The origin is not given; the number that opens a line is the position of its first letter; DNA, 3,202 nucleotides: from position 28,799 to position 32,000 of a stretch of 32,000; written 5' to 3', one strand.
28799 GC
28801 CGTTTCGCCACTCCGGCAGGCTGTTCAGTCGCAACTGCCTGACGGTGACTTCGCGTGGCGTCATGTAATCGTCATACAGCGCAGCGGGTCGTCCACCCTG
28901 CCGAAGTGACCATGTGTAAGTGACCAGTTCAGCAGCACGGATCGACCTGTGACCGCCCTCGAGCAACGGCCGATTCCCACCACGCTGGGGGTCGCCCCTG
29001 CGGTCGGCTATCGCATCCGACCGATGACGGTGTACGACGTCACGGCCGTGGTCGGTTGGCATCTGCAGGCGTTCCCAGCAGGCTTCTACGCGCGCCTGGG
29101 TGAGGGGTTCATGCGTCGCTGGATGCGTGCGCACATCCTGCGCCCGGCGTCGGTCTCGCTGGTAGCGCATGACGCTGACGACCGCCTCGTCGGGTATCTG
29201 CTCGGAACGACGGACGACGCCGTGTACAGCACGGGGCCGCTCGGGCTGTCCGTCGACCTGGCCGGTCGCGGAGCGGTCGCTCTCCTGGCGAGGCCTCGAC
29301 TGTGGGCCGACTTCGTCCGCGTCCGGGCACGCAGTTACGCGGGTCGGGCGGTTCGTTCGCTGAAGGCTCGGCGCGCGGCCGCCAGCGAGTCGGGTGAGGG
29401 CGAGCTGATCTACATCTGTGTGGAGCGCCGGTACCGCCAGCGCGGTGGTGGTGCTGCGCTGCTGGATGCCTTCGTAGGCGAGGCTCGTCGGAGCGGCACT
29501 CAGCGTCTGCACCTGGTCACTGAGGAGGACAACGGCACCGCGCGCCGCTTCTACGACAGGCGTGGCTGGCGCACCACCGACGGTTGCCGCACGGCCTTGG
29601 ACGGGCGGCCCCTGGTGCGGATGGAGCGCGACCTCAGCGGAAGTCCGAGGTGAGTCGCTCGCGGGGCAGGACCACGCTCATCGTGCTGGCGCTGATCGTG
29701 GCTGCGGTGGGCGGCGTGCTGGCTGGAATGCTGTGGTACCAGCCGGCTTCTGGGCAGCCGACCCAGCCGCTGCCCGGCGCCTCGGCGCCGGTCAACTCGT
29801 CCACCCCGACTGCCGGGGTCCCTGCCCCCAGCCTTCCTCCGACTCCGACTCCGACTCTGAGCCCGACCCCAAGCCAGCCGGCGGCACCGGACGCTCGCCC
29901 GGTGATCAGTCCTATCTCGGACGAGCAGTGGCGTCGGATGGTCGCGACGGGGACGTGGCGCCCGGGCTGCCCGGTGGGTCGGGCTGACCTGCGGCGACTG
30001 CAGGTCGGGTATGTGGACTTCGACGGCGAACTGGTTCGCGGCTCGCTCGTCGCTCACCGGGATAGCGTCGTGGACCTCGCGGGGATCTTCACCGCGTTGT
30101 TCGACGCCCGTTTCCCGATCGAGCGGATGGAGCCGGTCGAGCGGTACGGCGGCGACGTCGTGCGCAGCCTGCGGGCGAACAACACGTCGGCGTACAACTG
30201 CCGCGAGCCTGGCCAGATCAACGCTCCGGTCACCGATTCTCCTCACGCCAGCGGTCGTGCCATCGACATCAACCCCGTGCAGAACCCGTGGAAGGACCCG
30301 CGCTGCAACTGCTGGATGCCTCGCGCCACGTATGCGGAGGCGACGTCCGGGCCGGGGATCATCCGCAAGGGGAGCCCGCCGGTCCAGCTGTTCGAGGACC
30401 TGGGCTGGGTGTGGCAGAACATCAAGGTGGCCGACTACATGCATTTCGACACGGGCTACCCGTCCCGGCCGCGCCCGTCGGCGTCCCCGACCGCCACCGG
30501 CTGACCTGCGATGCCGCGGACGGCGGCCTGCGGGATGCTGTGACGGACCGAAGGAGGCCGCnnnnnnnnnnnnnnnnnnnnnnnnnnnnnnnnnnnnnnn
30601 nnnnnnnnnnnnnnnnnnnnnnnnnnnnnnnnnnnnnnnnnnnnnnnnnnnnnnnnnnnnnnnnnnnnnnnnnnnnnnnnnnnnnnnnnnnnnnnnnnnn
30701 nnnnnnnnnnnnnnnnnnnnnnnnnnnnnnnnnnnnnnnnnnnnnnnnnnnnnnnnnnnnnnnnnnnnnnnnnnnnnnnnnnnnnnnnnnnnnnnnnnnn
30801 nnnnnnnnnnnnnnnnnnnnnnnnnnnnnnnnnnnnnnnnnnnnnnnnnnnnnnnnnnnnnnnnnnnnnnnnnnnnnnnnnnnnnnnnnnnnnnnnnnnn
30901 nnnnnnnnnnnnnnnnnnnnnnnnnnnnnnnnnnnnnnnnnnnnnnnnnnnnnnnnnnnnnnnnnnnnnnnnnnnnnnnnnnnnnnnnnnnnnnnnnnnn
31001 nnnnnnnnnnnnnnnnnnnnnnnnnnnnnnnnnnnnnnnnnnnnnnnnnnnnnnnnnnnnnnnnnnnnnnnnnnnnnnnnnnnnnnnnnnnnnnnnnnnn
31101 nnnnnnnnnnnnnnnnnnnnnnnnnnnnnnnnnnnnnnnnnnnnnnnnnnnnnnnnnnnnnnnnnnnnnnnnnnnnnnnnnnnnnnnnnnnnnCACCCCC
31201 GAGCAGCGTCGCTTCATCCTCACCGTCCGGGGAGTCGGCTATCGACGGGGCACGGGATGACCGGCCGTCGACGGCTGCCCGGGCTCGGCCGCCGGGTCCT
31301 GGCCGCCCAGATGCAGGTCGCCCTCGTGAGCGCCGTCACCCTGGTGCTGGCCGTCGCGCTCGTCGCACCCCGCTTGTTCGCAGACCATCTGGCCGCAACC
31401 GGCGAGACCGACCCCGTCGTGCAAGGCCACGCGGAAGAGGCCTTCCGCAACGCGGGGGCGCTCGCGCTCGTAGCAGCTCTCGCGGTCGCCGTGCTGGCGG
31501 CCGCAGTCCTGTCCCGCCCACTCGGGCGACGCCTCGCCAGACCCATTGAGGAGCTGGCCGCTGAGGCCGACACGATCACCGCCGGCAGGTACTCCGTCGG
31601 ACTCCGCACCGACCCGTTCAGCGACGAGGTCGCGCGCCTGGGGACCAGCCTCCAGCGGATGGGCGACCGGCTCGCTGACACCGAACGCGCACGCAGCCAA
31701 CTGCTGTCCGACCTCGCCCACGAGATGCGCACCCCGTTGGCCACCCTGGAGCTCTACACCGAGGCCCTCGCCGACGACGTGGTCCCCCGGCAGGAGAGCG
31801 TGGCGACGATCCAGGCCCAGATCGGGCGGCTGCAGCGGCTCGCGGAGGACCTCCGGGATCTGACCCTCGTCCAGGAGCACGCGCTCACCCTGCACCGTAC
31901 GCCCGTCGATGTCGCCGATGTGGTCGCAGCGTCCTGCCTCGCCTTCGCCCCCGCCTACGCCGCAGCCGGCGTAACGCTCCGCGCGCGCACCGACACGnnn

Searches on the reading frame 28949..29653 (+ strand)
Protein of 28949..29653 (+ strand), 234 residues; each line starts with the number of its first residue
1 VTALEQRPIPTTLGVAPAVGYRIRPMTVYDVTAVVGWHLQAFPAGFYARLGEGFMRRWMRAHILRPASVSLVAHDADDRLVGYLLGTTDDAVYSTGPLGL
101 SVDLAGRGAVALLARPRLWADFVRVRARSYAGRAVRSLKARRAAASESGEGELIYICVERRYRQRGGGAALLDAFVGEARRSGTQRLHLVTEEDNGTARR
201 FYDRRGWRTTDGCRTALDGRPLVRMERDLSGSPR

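Call 9: search_protein_families(library=pfam, proteins=[window:28949-29653:+], max_evalue=0.01)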
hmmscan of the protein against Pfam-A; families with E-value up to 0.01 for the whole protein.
window:28949-29653:+ (234 aa): 4 families
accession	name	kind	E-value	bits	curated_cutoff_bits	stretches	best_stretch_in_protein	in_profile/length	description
PF00583.31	Acetyltransf_1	-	2.7e-12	47.4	20.7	1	60-207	22-116/116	Acetyltransferase (GNAT) family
PF13673.13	Acetyltransf_10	-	2.5e-08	34.4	23.6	1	152-228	53-127/128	Acetyltransferase (GNAT) domain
PF13508.13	Acetyltransf_7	-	2.2e-07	31.6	27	1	150-208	26-83/84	Acetyltransferase (GNAT) domain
PF08445.16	FR47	-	0.00019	21.8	22.1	1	149-211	20-81/86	FR47-like protein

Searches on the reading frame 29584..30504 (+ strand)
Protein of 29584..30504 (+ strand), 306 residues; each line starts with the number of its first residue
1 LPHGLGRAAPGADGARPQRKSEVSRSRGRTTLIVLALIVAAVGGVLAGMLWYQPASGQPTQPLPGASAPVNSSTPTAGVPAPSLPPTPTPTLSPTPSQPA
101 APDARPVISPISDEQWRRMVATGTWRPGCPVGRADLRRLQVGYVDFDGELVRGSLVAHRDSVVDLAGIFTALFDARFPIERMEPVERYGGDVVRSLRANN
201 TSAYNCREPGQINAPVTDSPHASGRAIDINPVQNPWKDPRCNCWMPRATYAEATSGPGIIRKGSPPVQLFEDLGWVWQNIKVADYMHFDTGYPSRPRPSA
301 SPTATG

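Call 9: search_protein_families(library=pfam, proteins=[window:29584-30504:+], max_evalue=0.01)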
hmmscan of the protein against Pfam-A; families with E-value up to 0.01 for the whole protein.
window:29584-30504:+ (306 aa): 1 family
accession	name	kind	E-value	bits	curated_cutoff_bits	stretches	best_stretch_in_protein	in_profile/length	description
PF13539.11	Peptidase_M15_4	-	4.6e-10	40.4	25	1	218-289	6-69/70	D-alanyl-D-alanine carboxypeptidase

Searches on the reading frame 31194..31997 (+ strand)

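Call 9: search_protein_families(library=pfam, proteins=[window:31194-31997:+], max_evalue=0.01)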
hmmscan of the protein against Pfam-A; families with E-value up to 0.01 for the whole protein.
window:31194-31997:+ (268 aa): 2 families
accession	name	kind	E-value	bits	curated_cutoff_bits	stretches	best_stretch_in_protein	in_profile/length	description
PF00512.31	HisKA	-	1.1e-13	51.5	26.9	1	166-224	1-61/66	His Kinase A (phospho-acceptor) domain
PF00672.30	HAMP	-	5.1e-08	33.5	25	1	110-161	2-52/53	HAMP domain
